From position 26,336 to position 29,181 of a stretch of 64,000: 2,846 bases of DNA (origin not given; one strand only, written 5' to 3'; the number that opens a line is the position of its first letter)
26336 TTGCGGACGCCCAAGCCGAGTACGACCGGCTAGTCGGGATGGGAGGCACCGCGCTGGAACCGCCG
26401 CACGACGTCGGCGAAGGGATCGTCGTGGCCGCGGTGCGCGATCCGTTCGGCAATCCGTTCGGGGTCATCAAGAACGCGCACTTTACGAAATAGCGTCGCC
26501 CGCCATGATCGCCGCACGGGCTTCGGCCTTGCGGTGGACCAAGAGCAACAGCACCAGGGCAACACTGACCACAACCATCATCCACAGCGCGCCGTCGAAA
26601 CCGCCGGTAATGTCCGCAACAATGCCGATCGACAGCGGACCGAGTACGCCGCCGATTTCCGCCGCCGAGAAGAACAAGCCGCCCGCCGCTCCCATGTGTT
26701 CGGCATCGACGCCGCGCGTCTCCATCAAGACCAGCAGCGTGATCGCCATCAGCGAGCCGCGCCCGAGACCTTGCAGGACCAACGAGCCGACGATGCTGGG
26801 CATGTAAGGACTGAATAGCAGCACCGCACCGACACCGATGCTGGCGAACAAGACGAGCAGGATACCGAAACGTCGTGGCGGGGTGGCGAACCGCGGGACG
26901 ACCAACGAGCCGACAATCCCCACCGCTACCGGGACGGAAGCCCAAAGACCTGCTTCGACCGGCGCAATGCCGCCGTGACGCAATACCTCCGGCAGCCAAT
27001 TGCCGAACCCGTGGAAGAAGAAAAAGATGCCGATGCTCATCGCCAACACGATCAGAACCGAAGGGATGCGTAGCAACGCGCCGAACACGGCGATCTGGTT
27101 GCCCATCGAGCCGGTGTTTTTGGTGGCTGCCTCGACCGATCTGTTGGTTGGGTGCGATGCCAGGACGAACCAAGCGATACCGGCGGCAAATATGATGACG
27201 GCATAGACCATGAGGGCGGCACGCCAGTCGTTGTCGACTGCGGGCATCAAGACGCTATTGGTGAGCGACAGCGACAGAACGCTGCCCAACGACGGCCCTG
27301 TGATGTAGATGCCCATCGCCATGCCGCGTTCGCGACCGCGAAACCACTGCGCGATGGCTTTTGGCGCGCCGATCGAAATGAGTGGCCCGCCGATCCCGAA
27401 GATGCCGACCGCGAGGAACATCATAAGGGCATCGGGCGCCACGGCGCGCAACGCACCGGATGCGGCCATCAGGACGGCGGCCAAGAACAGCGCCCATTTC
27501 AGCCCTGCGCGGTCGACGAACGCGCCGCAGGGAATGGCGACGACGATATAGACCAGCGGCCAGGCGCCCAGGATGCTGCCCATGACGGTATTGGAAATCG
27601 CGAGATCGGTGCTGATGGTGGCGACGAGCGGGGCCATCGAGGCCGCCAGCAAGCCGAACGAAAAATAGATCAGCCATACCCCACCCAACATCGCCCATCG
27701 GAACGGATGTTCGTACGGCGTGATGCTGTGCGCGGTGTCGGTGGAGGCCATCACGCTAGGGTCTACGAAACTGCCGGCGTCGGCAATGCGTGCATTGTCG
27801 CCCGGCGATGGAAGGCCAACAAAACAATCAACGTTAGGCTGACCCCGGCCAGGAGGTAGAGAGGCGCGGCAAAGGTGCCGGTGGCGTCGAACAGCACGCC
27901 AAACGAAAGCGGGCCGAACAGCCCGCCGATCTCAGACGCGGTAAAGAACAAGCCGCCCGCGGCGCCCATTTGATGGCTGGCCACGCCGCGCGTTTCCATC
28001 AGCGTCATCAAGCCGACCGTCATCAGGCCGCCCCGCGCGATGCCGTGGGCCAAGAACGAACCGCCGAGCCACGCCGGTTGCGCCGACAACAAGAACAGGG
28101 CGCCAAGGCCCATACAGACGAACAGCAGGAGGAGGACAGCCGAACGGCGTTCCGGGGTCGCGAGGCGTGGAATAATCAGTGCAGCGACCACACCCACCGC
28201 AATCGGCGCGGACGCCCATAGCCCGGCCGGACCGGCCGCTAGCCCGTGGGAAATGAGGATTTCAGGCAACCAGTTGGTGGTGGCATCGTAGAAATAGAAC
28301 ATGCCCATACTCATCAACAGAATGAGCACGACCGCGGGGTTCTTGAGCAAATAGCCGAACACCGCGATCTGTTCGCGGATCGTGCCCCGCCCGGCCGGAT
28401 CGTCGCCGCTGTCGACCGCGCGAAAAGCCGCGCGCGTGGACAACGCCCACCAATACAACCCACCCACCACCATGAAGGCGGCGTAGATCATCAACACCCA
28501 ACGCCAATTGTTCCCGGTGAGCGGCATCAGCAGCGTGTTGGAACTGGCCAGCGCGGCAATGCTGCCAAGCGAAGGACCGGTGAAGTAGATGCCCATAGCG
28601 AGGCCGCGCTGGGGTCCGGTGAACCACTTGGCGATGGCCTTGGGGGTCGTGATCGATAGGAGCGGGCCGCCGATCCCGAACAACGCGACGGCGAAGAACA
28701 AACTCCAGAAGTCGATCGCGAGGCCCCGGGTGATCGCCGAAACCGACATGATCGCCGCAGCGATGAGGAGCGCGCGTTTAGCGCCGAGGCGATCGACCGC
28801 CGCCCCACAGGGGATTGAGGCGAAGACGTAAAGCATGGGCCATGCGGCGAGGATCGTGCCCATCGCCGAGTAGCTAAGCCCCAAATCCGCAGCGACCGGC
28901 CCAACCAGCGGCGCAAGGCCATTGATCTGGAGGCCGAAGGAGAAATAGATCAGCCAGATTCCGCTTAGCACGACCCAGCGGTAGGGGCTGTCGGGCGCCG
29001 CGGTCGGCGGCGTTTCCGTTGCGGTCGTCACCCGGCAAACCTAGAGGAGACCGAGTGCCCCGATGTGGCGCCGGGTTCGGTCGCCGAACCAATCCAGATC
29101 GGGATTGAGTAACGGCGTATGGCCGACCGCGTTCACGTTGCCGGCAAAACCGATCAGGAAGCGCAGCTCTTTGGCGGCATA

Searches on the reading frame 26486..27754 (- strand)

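Call 62: search_protein_families(library=pfam, proteins=[window:26486-27754:-], max_evalue=0.00001)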
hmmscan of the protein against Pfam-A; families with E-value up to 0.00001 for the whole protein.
window:26486-27754:- (423 aa): 1 family
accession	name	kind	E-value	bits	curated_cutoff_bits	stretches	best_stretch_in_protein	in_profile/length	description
PF07690.21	MFS_1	-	2.6e-36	125.7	33.4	2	26-361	1-335/347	Major Facilitator Superfamily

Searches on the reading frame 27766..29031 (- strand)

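Call 62: search_protein_families(library=pfam, proteins=[window:27766-29031:-], max_evalue=0.00001)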
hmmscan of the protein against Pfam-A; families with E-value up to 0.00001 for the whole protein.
window:27766-29031:- (422 aa): 1 family
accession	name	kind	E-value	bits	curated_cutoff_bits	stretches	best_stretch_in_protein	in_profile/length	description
PF07690.21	MFS_1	-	3.2e-37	128.7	33.4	1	25-374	1-347/347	Major Facilitator Superfamily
